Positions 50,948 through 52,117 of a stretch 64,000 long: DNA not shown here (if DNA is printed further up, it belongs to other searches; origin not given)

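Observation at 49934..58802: Diverged duplication of a three-gene module (LbH acetyltransferase - GT2 - GT14) present twice in the island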

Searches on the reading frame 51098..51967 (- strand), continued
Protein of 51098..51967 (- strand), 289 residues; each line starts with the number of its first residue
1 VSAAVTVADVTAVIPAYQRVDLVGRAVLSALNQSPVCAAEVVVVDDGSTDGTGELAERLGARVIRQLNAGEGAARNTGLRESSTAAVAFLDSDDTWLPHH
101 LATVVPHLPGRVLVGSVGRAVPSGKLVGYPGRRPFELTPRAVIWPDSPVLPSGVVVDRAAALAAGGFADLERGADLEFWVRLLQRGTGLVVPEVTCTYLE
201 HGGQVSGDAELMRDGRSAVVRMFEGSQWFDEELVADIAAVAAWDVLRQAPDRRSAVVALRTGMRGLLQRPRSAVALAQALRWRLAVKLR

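Call 24: find_encoding_contigs(protein=P0009, flank=10000, max_places=2)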
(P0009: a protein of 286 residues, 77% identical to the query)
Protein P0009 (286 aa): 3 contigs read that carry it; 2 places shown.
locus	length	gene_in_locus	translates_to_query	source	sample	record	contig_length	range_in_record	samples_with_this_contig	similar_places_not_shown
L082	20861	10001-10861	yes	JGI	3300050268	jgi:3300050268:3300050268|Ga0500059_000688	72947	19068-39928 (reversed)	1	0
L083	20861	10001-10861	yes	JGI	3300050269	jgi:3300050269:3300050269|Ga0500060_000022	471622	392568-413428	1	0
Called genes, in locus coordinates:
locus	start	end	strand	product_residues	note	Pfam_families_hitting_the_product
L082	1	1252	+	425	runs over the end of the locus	PF20706:GT4-conflict (weak), PF00534:Glycos_transf_1, PF13692:Glyco_trans_1_4, PF13524:Glyco_trans_1_2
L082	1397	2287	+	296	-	-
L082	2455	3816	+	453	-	PF04932:Wzy_C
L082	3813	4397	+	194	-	PF00132:Hexapep, PF14602:Hexapep_2 (weak)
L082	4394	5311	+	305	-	PF00535:Glycos_transf_2, PF10111:Glyco_tranf_2_2 (faint), PF13641:Glyco_tranf_2_3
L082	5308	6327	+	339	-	PF02485:Branch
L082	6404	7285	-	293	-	PF01370:Epimerase (weak), PF05368:NmrA (faint), PF13460:NAD_binding_10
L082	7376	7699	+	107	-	PF12840:HTH_20 (weak), PF01022:HTH_5 (weak)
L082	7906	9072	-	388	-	-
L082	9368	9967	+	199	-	PF00132:Hexapep, PF14602:Hexapep_2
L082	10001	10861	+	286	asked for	PF00535:Glycos_transf_2, PF10111:Glyco_tranf_2_2 (weak), PF13641:Glyco_tranf_2_3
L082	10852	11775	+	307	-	PF00535:Glycos_transf_2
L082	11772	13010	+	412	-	PF13439:Glyco_transf_4, PF13579:Glyco_trans_4_4, PF20706:GT4-conflict, PF00534:Glycos_transf_1, PF13692:Glyco_trans_1_4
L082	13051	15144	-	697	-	PF00535:Glycos_transf_2, PF10111:Glyco_tranf_2_2, PF13641:Glyco_tranf_2_3, PF00535:Glycos_transf_2, PF10111:Glyco_tranf_2_2, PF13641:Glyco_tranf_2_3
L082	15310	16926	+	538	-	PF01943:Polysacc_synt, PF13440:Polysacc_synt_3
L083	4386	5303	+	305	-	PF00535:Glycos_transf_2, PF13641:Glyco_tranf_2_3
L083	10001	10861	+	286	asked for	PF00535:Glycos_transf_2, PF10111:Glyco_tranf_2_2 (weak), PF13641:Glyco_tranf_2_3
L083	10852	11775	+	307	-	PF00535:Glycos_transf_2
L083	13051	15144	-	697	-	PF00535:Glycos_transf_2, PF10111:Glyco_tranf_2_2, PF13641:Glyco_tranf_2_3, PF00535:Glycos_transf_2, PF10111:Glyco_tranf_2_2, PF13641:Glyco_tranf_2_3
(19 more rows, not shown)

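Call 25: find_encoding_contigs(protein=P0020, flank=10000, max_places=2)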
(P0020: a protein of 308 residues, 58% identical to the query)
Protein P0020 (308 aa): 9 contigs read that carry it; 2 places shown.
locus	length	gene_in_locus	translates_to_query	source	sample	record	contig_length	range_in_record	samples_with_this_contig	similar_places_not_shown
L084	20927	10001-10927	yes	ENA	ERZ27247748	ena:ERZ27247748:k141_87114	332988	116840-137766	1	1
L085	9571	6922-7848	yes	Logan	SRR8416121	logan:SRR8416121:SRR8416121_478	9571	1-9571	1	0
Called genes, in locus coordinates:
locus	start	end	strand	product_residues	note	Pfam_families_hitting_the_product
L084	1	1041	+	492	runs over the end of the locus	PF17957:Big_7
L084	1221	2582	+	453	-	PF17957:Big_7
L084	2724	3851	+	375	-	PF00155:Aminotran_1_2 (weak), PF01053:Cys_Met_Meta_PP, PF01212:Beta_elim_lyase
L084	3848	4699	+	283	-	PF00535:Glycos_transf_2, PF13641:Glyco_tranf_2_3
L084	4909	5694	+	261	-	PF03808:Glyco_tran_WecG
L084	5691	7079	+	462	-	PF20706:GT4-conflict (weak), PF00534:Glycos_transf_1, PF13692:Glyco_trans_1_4, PF13524:Glyco_trans_1_2 (faint)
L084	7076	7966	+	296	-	-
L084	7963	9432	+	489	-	PF04932:Wzy_C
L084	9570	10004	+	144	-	PF00132:Hexapep, PF14602:Hexapep_2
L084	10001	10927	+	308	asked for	PF13641:Glyco_tranf_2_3, PF00535:Glycos_transf_2, PF10111:Glyco_tranf_2_2 (faint)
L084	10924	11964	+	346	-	PF02485:Branch (weak)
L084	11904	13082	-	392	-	-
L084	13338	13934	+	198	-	PF00132:Hexapep, PF14602:Hexapep_2 (weak)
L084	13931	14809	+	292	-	PF00535:Glycos_transf_2, PF10111:Glyco_tranf_2_2 (weak), PF13641:Glyco_tranf_2_3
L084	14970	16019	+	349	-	PF02485:Branch (faint)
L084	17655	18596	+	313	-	PF00535:Glycos_transf_2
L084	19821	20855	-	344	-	PF00535:Glycos_transf_2, PF10111:Glyco_tranf_2_2, PF13641:Glyco_tranf_2_3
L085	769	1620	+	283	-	PF00535:Glycos_transf_2, PF13641:Glyco_tranf_2_3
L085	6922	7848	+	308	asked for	PF13641:Glyco_tranf_2_3, PF00535:Glycos_transf_2, PF10111:Glyco_tranf_2_2 (faint)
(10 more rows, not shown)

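Call 29: search_protein_families(library=ncbifam, proteins=[window:51098-51967:-], max_evalue=0.001)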
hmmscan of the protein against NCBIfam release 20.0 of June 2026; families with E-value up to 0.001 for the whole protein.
window:51098-51967:- (289 aa): 17 families
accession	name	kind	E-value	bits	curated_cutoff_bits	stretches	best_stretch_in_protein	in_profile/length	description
TIGR03965.1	mycofact_glyco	equivalog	1.8e-22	79.9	280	1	7-189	73-270/467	mycofactocin biosynthesis glycosyltransferase MftF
NF041875.1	EPS_EpsD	equivalog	2.7e-19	69.8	370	1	12-102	3-98/325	exopolysaccharide biosynthesis glycosyltransferase EpsD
NF047683.1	TeichurnBiosyTuaG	equivalog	6e-13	49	400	1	9-103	7-106/252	teichuronic acid biosynthesis protein TuaG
NF007482.0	PRK10073.1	equivalog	7.7e-13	48.1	423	1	10-100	8-102/334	glycosyltransferase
TIGR04182.1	glyco_TIGR04182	equivalog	1.8e-11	44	325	1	9-105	1-94/293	S-layer glycoprotein N-glycosyltransferase AglJ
NF041391.1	DPhHxTase_Halo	equivalog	1.1e-10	40.8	375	1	17-101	4-86/213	dolichyl-phosphate hexose transferase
TIGR04283.1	glyco_like_mftF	equivalog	1.3e-10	41.3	182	1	13-105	4-93/221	TIGR04283 family arsenosugar biosynthesis glycosyltransferase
TIGR03469.1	HpnB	hypoth_equivalog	1.7e-09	37.2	379.25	1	6-62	42-98/386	hopene-associated glycosyltransferase HpnB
NF058614.1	PPMAGASynPpgS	equivalog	3.5e-09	36.4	370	1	9-80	1-69/226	polyprenyl-phospho-N-acetylgalactosaminyl synthase PpgS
NF010496.0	PRK13915.1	equivalog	2.2e-08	33.6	262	1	7-93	30-126/307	glucosyl-3-phosphoglycerate synthase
NF050050.1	ProtGlycPglI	equivalog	5.4e-08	32.6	500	1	10-105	4-105/306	GalNAc(5)-diNAcBac-PP-undecaprenol beta-1,3-glucosyltransferase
TIGR03937.1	PgaC_IcaA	equivalog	4e-07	29.3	422.3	1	7-107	44-149/407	poly-beta-1,6-N-acetyl-D-glucosamine synthase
TIGR04017.1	WcaA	equivalog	2.8e-05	23.8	495.75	1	11-107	8-109/279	colanic acid biosynthesis glycosyltransferase WcaA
NF007453.0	PRK10018.1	equivalog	0.00015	21.6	382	1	11-107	9-110/280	colanic acid biosynthesis glycosyltransferase WcaA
NF050819.1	PolSacchBiosHfsG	equivalog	0.00019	20.7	500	1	25-93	26-101/302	polysaccharide biosynthesis protein HfsG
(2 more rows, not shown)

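Call 39: find_encoding_contigs(protein=P0023, flank=8000, max_places=1)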
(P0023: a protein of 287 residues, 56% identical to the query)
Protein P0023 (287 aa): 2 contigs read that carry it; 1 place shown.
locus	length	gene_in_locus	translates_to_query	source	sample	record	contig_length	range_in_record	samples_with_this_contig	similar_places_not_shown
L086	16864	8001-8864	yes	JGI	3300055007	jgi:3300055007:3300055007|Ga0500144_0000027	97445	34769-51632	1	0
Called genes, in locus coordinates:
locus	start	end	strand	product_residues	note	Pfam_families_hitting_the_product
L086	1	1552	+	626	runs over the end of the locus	PF00005:ABC_tran, PF02463:SMC_N (faint), PF13304:AAA_21 (faint)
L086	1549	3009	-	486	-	PF13727:CoA_binding_3, PF02397:Bac_transf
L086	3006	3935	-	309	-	PF03808:Glyco_tran_WecG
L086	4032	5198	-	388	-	-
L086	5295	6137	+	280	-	-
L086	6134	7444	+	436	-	PF04932:Wzy_C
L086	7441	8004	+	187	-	PF25084:LbH_EIF2B (weak), PF00132:Hexapep, PF14602:Hexapep_2 (weak)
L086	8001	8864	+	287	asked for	PF13641:Glyco_tranf_2_3, PF00535:Glycos_transf_2, PF10111:Glyco_tranf_2_2 (weak)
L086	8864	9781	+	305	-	PF14907:NTP_transf_5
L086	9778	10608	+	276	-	PF00535:Glycos_transf_2, PF13641:Glyco_tranf_2_3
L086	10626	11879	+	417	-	PF20706:GT4-conflict, PF00534:Glycos_transf_1, PF13692:Glyco_trans_1_4, PF13524:Glyco_trans_1_2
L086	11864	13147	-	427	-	-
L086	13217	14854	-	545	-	PF01943:Polysacc_synt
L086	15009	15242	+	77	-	PF05402:PqqD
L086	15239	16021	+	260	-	PF27840:ScmC (faint)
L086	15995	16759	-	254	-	-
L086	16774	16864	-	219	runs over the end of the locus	PF00702:Hydrolase, PF12710:HAD (weak), PF13419:HAD_2, PF13242:Hydrolase_like (faint)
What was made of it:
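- On Wzx/Wzy-dependent polysaccharide assembly locus: Outgroup L086 has a Bac_transf gene next to WecG (call 39).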

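Call 42: list_cluster_members(proteins=[P0001, P0017, P0130, P0122, P0132, P0020, P0133])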
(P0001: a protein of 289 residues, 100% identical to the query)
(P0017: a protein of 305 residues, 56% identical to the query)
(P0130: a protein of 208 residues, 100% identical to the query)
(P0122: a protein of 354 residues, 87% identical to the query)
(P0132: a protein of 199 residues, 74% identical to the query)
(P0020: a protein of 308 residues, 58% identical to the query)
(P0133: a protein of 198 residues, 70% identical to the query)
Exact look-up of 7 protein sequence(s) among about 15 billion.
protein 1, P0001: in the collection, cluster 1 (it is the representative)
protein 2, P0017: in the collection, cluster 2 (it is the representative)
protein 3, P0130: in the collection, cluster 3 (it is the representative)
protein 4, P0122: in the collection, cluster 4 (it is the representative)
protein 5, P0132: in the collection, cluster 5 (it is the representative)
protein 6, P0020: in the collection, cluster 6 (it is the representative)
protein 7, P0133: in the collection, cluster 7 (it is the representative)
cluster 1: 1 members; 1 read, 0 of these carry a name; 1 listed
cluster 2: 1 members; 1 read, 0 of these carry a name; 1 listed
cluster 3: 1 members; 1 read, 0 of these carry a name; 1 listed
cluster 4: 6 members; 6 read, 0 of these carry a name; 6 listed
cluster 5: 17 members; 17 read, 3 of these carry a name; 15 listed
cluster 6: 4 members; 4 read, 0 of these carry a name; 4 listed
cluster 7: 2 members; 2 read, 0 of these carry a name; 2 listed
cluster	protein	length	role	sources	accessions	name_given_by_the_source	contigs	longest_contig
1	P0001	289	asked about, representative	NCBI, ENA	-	-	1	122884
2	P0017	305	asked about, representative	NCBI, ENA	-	-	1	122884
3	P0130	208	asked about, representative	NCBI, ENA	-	-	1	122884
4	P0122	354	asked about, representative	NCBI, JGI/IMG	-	-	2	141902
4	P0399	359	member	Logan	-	-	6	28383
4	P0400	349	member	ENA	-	-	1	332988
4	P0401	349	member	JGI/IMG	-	-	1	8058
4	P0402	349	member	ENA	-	-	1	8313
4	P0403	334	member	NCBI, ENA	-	-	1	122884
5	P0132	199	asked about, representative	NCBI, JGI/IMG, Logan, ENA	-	-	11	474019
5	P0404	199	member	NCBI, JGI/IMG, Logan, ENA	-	acetyltransferase-like isoleucine patch superfamily enzyme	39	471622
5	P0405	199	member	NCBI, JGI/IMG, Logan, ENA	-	acetyltransferase-like isoleucine patch superfamily enzyme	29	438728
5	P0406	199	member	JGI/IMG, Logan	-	acetyltransferase-like isoleucine patch superfamily enzyme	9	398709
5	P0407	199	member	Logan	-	-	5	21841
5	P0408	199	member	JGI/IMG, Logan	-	-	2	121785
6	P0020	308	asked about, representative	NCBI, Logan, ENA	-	-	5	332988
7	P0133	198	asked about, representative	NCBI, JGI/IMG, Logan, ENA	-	-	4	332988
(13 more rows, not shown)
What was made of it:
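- Checked: That ATG has a GGAGGA Shine-Dalgarno sequence 9 nt upstream and is the start used in the source's own 334-aa gene call (P0403, call 42).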

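Call 58: search_protein_families(library=pfam, proteins=[P0040, P0036], max_evalue=0.0001)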
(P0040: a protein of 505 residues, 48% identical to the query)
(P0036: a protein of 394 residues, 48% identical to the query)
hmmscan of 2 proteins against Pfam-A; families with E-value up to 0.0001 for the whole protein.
P0040 (505 aa): 5 families
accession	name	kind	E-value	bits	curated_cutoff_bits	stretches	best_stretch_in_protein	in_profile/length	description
PF00535.33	Glycos_transf_2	-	9.3e-31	107.5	23.3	1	6-126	1-128/168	Glycosyl transferase family 2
PF13641.12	Glyco_tranf_2_3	-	2.7e-14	54.2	27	1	5-199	3-210/230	Glycosyltransferase like family 2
PF00132.30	Hexapep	-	6.7e-13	48.2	27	1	404-438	2-36/36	Bacterial transferase hexapeptide (six repeats)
PF14602.12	Hexapep_2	-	1.5e-12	47.4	27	1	403-436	1-32/34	Hexapeptide repeat of succinyl-transferase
PF10111.15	Glyco_tranf_2_2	-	2.4e-06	27.7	27.3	0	6-99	1-101/276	Glycosyltransferase like family 2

P0036 (394 aa): 3 families
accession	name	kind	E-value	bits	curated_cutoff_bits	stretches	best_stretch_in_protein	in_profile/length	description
PF00535.33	Glycos_transf_2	-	1.5e-32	113.2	23.3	1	11-133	1-130/168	Glycosyl transferase family 2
PF13641.12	Glyco_tranf_2_3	-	7.9e-17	62.5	27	1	10-207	3-214/230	Glycosyltransferase like family 2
PF10111.15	Glyco_tranf_2_2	-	7.9e-05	22.7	27.3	0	11-104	1-101/276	Glycosyltransferase like family 2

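Call 62: find_encoding_contigs(protein=P0024, flank=8000, max_places=1)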
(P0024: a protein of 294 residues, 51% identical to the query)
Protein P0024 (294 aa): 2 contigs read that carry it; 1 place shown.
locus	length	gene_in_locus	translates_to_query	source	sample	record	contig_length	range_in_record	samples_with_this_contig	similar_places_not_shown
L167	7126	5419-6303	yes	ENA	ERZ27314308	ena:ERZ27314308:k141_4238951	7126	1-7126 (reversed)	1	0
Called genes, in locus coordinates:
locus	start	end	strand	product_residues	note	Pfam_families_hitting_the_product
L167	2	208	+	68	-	?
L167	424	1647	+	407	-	-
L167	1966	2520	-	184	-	PF13701:DDE_Tnp_1_4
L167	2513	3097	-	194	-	PF13701:DDE_Tnp_1_4 (weak)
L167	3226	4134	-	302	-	PF14907:NTP_transf_5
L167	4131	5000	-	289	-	PF13641:Glyco_tranf_2_3, PF00535:Glycos_transf_2, PF10111:Glyco_tranf_2_2 (weak), PF13632:Glyco_trans_2_3 (faint)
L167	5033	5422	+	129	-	PF00132:Hexapep, PF14602:Hexapep_2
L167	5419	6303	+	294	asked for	PF00535:Glycos_transf_2, PF10111:Glyco_tranf_2_2 (weak), PF13641:Glyco_tranf_2_3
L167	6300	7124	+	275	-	?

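Call 63: find_encoding_contigs(protein=P0021, flank=10000, max_places=1)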
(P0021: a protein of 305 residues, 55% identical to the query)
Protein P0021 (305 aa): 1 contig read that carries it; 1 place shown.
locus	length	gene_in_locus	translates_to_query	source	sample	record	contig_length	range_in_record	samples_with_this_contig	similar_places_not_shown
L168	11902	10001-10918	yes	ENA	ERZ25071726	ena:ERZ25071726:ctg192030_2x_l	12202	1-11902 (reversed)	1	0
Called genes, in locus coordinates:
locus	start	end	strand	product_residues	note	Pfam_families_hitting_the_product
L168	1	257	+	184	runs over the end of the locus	?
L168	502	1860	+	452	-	PF17957:Big_7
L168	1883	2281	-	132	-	PF00132:Hexapep (weak)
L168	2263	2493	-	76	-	-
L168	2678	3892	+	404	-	PF01053:Cys_Met_Meta_PP, PF00155:Aminotran_1_2 (weak), PF01212:Beta_elim_lyase (weak)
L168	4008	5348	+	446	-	-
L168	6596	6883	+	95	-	PF00534:Glycos_transf_1, PF13524:Glyco_trans_1_2, PF13692:Glyco_trans_1_4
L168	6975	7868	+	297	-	-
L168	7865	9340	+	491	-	PF04932:Wzy_C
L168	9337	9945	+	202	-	PF00132:Hexapep, PF14602:Hexapep_2 (weak)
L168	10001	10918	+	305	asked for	PF00535:Glycos_transf_2, PF10111:Glyco_tranf_2_2 (weak), PF13641:Glyco_tranf_2_3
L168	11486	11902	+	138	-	PF02485:Branch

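Call 64: search_solved_structures(query=A1, max_evalue=1e-8)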
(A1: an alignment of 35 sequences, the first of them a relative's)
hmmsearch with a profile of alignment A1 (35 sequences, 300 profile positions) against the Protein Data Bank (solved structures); distinct sequences matched with E-value up to 1e-8: 22.
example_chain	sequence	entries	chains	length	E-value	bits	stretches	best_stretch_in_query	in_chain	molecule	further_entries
2z87_A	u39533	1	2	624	4.5e-37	131.2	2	10-223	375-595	Chondroitin synthase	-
2z86_A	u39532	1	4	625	4.5e-37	131.2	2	10-223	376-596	Chondroitin synthase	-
9jma_A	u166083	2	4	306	9.8e-22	80.9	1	11-198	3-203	GalNAc(5)-diNAcBac-PP-undecaprenol beta-1,3-glucosyltransferase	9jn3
6p61_A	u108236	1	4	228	1.1e-17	67.5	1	5-98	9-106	Glycosyltransferase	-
5hea_A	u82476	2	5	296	6e-17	65.1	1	11-104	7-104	Putative glycosyltransferase (GalT1)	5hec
9omm_A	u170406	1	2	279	4.1e-16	62.4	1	9-184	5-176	Glycosyltransferase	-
9omh_A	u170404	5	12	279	4.2e-16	62.4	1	9-184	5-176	Glycosyltransferase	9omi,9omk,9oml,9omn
9omj_A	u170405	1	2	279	4.2e-16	62.3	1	9-184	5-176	Glycosyltransferase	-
3bcv_A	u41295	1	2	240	7.9e-15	58.2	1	10-95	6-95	Putative glycosyltransferase protein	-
5tze_C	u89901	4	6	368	7.2e-14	55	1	11-97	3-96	Glycosyl transferase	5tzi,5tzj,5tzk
5tz8_A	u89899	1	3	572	1.6e-13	53.9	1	11-96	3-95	Glycosyl transferase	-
6h1j_A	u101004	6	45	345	1.2e-12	51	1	8-107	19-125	Probable ss-1,3-N-acetylglucosaminyltransferase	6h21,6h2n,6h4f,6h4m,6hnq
8vh7_A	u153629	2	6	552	2.1e-12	50.2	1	10-96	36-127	Heparosan synthase B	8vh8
8viw_A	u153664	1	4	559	2.2e-12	50.2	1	10-96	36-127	Heparosan synthase B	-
6yv7_B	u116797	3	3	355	9.5e-12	48.1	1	10-198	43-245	Glycosyl transferase, family 2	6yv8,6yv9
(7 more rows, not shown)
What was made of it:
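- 51098..51967 (-): GT2_A: family-2 glycosyltransferase, 289 aa. The best PDB match of the subfamily profile is chondroitin synthase K4CP, residues 375-595, at 131 bits (call 64).
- Closest known: GT2 beta-glycosyltransferases acting on oligosaccharide or lipid-linked acceptors. Same: The GT2_A/B subfamily profile matches K4CP residues 375-595 (131 bits) and PglI (81 bits) (call 64).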
